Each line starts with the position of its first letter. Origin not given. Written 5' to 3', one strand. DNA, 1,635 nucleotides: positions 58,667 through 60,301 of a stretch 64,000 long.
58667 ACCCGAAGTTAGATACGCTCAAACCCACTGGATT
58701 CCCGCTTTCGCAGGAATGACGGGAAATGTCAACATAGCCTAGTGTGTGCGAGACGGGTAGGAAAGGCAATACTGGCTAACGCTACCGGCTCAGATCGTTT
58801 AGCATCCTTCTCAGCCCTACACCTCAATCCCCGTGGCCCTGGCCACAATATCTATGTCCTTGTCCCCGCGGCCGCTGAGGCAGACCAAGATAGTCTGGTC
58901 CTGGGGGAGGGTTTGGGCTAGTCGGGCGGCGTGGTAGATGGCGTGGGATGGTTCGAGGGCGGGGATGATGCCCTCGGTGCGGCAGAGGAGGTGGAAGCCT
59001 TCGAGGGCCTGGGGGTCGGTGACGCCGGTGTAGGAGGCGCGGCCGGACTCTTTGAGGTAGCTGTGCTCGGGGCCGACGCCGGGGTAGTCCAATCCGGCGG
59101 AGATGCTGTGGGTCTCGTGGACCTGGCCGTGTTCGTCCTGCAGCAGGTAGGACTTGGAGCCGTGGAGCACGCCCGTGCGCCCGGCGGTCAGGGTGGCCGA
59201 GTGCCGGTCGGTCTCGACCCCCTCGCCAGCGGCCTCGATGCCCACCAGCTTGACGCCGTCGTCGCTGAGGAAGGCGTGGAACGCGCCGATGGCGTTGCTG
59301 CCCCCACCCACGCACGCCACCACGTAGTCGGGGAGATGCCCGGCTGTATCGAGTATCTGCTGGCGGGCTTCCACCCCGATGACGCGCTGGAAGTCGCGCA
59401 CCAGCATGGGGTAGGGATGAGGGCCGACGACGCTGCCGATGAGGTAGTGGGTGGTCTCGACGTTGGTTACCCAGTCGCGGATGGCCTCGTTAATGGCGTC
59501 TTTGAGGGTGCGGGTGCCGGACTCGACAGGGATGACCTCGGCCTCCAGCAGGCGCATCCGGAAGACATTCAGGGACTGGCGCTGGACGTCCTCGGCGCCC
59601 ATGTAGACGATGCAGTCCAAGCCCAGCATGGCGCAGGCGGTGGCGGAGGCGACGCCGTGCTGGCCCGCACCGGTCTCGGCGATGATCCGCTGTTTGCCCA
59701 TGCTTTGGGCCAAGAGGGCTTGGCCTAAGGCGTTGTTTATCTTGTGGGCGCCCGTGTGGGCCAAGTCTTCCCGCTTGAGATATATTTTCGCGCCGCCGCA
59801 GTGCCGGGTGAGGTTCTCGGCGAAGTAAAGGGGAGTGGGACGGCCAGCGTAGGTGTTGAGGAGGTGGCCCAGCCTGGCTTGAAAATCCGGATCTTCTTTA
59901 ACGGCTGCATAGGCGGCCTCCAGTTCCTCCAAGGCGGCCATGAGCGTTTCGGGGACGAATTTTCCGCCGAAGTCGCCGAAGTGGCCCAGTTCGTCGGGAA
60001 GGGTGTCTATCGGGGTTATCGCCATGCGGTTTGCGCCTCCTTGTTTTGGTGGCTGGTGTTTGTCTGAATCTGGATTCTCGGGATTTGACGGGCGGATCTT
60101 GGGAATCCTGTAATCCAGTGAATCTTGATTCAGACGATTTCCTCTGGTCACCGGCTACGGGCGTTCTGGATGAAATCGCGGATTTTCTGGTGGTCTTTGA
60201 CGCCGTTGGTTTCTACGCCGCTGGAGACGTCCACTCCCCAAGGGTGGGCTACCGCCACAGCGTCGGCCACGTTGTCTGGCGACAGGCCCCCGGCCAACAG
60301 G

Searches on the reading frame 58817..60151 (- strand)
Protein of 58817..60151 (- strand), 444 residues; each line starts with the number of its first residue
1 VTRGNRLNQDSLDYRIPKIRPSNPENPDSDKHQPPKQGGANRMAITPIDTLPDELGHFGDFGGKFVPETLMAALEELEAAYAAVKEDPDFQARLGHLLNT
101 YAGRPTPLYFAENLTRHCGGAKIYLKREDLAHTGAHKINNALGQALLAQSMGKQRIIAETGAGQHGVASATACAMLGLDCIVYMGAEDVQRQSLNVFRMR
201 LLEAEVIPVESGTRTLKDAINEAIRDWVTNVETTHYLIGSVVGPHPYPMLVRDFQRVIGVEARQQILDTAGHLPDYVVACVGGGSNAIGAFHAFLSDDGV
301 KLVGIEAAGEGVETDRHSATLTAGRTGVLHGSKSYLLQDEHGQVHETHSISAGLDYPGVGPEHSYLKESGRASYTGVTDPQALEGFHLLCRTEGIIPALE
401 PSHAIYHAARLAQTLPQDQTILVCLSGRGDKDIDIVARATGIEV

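Call 32: search_protein_families(library=pfam, proteins=[window:58817-60151:-], max_evalue=0.001)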
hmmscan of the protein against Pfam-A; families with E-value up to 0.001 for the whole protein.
window:58817-60151:- (444 aa): 1 family
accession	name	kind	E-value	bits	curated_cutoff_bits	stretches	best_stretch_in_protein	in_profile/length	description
PF00291.31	PALP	-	1.5e-43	149.7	35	1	101-427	3-295/295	Pyridoxal-phosphate dependent enzyme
